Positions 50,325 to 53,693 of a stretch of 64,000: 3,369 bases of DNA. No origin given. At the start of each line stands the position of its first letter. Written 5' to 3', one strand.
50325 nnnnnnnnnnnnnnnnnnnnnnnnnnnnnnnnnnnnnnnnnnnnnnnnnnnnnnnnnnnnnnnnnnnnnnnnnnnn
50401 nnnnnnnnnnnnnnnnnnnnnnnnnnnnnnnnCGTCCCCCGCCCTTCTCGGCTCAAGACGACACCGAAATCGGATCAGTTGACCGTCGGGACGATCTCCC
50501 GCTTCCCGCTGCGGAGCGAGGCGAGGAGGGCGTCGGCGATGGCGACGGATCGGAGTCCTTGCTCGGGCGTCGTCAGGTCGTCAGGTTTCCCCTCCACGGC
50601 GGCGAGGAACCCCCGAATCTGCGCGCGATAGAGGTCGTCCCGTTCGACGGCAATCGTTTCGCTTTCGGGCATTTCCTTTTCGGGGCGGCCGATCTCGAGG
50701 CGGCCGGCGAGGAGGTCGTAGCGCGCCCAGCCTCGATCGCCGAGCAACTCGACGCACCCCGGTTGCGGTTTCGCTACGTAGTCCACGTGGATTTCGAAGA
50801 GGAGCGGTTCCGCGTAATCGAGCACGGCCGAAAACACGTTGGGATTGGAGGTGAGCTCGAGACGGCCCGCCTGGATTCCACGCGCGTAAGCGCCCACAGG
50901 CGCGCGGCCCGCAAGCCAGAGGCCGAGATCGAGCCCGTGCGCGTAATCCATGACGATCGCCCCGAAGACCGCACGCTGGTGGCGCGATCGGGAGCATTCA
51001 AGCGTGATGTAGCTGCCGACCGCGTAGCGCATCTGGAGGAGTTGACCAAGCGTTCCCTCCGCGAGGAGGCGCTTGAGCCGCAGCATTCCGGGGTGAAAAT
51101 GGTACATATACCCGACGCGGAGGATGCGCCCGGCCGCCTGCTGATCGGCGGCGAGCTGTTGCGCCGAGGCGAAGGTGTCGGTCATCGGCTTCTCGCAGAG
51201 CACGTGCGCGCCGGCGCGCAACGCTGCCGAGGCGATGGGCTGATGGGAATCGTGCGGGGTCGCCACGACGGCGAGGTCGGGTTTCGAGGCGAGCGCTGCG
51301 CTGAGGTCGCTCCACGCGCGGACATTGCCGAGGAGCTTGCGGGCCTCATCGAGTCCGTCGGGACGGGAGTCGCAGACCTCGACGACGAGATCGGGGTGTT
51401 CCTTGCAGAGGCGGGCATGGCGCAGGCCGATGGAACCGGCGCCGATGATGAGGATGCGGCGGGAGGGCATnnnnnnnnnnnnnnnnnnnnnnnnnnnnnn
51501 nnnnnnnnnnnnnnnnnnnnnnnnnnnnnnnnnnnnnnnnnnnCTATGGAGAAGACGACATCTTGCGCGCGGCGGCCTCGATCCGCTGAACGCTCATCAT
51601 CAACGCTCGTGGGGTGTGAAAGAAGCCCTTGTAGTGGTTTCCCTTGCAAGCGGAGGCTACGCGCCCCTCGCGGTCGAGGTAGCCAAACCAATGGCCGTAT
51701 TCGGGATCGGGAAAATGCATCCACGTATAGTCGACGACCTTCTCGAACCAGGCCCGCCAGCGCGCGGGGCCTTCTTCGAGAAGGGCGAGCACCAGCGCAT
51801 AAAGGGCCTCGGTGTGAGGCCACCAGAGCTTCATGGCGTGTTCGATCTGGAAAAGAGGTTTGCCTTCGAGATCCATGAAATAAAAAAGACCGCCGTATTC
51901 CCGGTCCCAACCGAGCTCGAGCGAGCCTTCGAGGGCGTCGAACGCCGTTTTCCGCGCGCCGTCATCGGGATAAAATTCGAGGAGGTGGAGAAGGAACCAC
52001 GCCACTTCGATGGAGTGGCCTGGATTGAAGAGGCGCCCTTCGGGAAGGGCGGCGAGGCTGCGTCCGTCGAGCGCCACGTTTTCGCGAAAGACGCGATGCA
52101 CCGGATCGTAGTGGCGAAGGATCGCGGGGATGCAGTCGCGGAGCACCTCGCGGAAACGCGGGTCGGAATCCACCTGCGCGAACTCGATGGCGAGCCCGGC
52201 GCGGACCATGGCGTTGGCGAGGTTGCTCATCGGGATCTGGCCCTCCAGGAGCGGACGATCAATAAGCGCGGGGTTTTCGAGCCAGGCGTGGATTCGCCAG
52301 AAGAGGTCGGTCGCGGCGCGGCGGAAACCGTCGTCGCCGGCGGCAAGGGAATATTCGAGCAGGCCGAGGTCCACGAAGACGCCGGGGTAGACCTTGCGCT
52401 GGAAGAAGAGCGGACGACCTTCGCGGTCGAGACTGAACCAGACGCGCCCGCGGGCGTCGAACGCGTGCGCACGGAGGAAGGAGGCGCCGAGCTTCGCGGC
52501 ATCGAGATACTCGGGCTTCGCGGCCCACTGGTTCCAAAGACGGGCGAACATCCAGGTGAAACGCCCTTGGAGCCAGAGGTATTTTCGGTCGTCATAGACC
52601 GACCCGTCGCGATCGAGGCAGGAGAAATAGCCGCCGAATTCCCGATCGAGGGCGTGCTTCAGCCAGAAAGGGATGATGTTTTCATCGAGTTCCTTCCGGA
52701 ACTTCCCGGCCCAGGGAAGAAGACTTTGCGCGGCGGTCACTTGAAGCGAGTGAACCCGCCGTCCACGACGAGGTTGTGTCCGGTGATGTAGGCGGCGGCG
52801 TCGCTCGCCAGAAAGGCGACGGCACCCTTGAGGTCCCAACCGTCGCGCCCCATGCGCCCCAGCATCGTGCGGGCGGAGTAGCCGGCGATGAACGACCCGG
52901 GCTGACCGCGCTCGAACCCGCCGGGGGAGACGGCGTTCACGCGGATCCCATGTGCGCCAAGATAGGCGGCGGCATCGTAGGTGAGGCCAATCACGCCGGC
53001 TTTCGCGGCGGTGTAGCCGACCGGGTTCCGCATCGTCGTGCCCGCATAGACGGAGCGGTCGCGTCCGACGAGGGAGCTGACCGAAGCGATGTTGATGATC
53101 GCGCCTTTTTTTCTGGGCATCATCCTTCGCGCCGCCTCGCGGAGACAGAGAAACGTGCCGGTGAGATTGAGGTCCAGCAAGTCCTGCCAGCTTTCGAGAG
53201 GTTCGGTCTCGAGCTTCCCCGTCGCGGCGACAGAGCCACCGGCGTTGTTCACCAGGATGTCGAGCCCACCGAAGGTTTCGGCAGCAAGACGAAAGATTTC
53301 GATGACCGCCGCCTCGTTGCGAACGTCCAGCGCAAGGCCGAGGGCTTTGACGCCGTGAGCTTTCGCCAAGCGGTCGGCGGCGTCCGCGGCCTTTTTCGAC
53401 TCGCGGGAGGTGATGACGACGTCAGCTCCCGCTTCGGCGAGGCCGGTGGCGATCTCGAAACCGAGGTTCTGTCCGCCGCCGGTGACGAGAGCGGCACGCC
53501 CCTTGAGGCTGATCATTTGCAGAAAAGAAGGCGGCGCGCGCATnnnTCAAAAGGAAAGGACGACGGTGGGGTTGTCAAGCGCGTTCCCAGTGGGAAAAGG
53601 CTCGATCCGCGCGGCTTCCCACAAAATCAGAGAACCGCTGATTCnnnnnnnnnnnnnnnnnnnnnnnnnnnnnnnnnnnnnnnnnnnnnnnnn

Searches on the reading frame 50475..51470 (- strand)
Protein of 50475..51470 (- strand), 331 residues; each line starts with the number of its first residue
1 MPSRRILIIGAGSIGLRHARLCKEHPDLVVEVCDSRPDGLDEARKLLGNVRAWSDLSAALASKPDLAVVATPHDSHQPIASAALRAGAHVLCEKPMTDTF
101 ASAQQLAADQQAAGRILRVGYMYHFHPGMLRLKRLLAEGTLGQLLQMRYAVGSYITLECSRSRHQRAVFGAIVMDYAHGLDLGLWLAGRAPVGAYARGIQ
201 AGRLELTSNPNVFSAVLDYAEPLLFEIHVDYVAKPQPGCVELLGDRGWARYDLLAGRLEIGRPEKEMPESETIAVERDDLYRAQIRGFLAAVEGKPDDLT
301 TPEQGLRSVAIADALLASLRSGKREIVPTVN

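Call 3: search_protein_families(library=pfam, proteins=[window:50475-51470:-], max_evalue=0.01)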
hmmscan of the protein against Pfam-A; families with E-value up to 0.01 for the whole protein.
window:50475-51470:- (331 aa): 8 families
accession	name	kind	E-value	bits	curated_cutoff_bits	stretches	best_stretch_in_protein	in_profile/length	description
PF01408.29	GFO_IDH_MocA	-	3.4e-22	79.8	24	1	5-121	2-120/120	Oxidoreductase family, NAD-binding Rossmann fold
PF22725.1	GFO_IDH_MocA_C3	-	5.2e-09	36.6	27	1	130-249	2-123/124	GFO/IDH/MocA C-terminal domain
PF02894.22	GFO_IDH_MocA_C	-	8.6e-07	29.4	22.9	1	133-323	1-214/218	Oxidoreductase family, C-terminal alpha/beta domain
PF03435.24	Sacchrp_dh_NADP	-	2.2e-06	28.5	25.1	1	6-111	1-120/129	Saccharopine dehydrogenase NADP binding domain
PF03447.22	NAD_binding_3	-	0.00085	20.5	24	1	10-116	1-112/116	Homoserine dehydrogenase, NAD binding domain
PF04957.18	RMF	-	0.0021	18.5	27.9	0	276-306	5-34/53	Ribosome modulation factor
PF02254.24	TrkA_N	-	0.0069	17.1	23.8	0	6-86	1-85/116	TrkA-N domain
PF03807.23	F420_oxidored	-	0.0098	16.9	21.6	0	5-83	1-79/94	NADP oxidoreductase coenzyme F420-dependent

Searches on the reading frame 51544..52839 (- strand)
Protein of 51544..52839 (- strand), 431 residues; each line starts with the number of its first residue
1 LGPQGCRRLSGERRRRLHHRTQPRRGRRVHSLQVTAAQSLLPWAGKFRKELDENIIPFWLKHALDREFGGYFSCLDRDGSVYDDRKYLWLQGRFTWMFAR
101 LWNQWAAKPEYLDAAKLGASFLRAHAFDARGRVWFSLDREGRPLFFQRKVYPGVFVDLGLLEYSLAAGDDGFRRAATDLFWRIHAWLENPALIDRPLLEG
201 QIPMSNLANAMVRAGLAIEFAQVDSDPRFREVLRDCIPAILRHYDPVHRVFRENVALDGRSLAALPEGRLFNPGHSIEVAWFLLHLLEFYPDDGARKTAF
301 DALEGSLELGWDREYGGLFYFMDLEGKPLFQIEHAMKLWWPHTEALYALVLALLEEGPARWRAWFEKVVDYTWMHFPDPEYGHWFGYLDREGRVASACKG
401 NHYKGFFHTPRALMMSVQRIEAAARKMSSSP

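Call 3: search_protein_families(library=pfam, proteins=[window:51544-52839:-], max_evalue=0.01)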
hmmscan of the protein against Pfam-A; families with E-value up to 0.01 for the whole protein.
window:51544-52839:- (431 aa): 1 family
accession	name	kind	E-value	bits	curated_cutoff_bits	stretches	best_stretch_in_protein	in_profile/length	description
PF07221.17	GlcNAc_2-epim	-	9e-48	163.7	23.4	1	70-402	1-338/347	N-acylglucosamine 2-epimerase (GlcNAc 2-epimerase)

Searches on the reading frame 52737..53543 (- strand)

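Call 3: search_protein_families(library=pfam, proteins=[window:52737-53543:-], max_evalue=0.01)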
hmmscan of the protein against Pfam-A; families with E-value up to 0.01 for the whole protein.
window:52737-53543:- (268 aa): 7 families
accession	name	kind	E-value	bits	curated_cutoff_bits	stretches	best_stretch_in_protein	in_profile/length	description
PF13561.12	adh_short_C2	-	1.7e-52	178.8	27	1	26-265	7-236/236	Enoyl-(Acyl carrier protein) reductase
PF00106.31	adh_short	-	8.2e-45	153.1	26.6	1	17-211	2-183/195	short chain dehydrogenase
PF08659.16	KR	-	9.5e-10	39.1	22.6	1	19-166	4-149/180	KR domain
PF02882.25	THF_DHG_CYH_C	-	0.0023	17.7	27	1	11-84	32-108/160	Tetrahydrofolate dehydrogenase/cyclohydrolase, NAD(P)-binding domain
PF03807.23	F420_oxidored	-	0.0036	18.3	21.6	1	23-65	7-51/94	NADP oxidoreductase coenzyme F420-dependent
PF01370.27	Epimerase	-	0.0083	16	20.9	0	18-225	1-192/240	NAD dependent epimerase/dehydratase family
PF13241.12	NAD_binding_7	-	0.0086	17.1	22.1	0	10-57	2-52/104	Putative NAD(P)-binding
